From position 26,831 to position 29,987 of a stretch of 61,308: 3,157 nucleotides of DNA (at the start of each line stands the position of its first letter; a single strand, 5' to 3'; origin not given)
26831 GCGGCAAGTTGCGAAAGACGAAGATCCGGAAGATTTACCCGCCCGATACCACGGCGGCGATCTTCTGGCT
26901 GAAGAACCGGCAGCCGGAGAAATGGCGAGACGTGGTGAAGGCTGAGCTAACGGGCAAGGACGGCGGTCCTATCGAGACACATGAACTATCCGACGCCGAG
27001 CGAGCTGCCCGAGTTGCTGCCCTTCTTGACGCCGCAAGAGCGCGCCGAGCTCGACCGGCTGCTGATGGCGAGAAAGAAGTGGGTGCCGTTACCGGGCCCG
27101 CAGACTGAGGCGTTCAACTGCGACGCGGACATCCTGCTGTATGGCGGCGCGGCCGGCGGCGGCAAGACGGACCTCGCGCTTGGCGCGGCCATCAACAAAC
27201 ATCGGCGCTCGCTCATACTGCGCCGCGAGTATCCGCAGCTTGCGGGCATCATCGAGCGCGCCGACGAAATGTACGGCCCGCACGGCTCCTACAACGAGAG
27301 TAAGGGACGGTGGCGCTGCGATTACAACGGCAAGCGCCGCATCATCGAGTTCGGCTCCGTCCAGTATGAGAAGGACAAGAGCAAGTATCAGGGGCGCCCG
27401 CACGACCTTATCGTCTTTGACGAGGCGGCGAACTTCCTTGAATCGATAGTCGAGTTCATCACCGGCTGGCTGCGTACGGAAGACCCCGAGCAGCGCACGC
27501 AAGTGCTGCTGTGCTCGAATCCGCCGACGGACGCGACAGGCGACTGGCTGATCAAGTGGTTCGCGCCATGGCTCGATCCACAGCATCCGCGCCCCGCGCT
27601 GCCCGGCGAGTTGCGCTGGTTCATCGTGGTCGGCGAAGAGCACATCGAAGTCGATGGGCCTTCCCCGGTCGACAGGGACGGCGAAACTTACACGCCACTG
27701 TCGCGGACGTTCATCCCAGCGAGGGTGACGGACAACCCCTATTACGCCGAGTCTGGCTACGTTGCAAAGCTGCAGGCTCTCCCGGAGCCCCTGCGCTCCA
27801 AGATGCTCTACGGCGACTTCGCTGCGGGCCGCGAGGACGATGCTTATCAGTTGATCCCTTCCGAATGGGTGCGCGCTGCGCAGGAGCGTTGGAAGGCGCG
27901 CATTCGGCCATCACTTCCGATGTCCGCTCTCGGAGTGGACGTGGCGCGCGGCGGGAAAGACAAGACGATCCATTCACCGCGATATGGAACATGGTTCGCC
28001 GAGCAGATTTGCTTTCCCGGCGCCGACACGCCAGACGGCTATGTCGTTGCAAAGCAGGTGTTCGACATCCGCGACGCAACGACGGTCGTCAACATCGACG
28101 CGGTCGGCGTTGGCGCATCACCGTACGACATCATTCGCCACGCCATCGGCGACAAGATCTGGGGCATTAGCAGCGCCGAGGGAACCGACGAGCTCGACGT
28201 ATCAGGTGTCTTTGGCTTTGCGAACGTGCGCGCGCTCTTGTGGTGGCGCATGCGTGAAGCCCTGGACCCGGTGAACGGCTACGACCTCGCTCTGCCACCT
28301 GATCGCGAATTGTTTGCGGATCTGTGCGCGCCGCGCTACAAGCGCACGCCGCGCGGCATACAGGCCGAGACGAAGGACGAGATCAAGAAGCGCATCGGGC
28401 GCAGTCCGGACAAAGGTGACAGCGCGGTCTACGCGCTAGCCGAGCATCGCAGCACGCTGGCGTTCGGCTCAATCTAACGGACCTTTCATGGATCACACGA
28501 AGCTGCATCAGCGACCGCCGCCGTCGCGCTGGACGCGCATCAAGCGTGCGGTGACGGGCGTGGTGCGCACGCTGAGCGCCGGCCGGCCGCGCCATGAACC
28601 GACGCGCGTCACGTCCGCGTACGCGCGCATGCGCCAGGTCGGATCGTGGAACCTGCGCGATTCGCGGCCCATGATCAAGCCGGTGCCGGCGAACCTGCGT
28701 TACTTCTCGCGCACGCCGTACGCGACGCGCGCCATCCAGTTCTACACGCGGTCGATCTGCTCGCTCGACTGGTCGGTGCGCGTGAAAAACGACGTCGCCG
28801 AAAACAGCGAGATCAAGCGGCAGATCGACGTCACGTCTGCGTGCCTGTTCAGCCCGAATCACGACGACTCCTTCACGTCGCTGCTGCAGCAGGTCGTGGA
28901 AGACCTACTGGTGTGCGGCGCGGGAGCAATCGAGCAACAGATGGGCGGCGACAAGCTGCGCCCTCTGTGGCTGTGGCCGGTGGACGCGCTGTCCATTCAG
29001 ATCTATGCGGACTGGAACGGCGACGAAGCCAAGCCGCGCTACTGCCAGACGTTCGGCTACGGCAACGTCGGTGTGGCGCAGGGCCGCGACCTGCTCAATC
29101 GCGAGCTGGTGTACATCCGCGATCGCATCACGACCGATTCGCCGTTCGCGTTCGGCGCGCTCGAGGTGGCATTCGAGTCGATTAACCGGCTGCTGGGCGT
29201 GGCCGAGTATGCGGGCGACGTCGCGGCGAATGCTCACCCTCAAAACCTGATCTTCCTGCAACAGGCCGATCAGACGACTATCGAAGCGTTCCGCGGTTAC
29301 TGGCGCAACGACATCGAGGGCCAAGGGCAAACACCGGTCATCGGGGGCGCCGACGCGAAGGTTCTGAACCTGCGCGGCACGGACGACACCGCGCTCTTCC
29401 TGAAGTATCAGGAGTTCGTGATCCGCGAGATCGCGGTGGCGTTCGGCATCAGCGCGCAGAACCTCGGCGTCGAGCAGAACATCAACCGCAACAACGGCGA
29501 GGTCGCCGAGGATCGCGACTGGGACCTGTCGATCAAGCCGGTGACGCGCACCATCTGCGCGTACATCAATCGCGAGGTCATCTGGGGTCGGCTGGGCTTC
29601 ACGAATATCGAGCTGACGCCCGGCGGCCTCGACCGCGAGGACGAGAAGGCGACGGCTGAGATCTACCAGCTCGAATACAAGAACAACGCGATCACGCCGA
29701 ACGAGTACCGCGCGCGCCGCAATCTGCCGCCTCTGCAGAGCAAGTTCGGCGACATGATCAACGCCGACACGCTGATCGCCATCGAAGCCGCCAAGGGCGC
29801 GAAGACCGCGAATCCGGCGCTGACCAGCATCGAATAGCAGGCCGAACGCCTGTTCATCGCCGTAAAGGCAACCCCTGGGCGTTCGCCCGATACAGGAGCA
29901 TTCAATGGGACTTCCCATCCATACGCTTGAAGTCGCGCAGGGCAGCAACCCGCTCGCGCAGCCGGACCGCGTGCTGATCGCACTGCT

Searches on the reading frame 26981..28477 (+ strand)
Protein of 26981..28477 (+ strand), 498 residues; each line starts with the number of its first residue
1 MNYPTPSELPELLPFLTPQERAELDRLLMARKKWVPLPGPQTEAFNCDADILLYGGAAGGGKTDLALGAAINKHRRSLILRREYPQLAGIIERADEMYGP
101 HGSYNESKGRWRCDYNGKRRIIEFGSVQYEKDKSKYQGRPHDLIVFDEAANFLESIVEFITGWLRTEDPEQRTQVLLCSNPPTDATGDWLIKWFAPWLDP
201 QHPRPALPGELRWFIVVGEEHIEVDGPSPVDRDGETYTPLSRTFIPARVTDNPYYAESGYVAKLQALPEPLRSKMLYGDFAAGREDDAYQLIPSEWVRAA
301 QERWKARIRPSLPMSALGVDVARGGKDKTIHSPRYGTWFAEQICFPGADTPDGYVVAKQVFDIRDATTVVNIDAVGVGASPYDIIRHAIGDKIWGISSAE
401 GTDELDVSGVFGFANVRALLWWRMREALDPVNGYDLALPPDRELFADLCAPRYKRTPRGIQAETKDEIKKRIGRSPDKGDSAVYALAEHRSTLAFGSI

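Call 18: search_protein_families(library=phrogs, proteins=[window:26981-28477:+], max_evalue=0.001)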
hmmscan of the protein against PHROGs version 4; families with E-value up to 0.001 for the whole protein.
window:26981-28477:+ (498 aa): 3 families
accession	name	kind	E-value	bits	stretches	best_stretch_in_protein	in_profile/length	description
phrog_979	-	head and packaging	7.9e-43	148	1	27-327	144-448/642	terminase large subunit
phrog_2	-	head and packaging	4.7e-32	112.6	1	29-489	260-592/807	terminase large subunit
phrog_9526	-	head and packaging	3e-09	37.7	1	35-269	9-259/280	terminase large subunit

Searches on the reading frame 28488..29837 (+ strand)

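Call 18: search_protein_families(library=phrogs, proteins=[window:28488-29837:+], max_evalue=0.001)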
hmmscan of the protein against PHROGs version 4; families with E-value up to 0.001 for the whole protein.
window:28488-29837:+ (449 aa): 5 families
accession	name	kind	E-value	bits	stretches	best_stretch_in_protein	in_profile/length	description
phrog_12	-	head and packaging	8e-33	115.3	1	72-428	89-435/646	portal protein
phrog_2662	-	head and packaging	3.3e-30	106.3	1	33-418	22-410/717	portal protein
phrog_5929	-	head and packaging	2.1e-10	41.3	1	265-424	32-193/228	portal protein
phrog_11117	-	head and packaging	2.5e-07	31.5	1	256-417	3-175/264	portal protein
phrog_21454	-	unknown function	0.00035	20.9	1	315-417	64-164/320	-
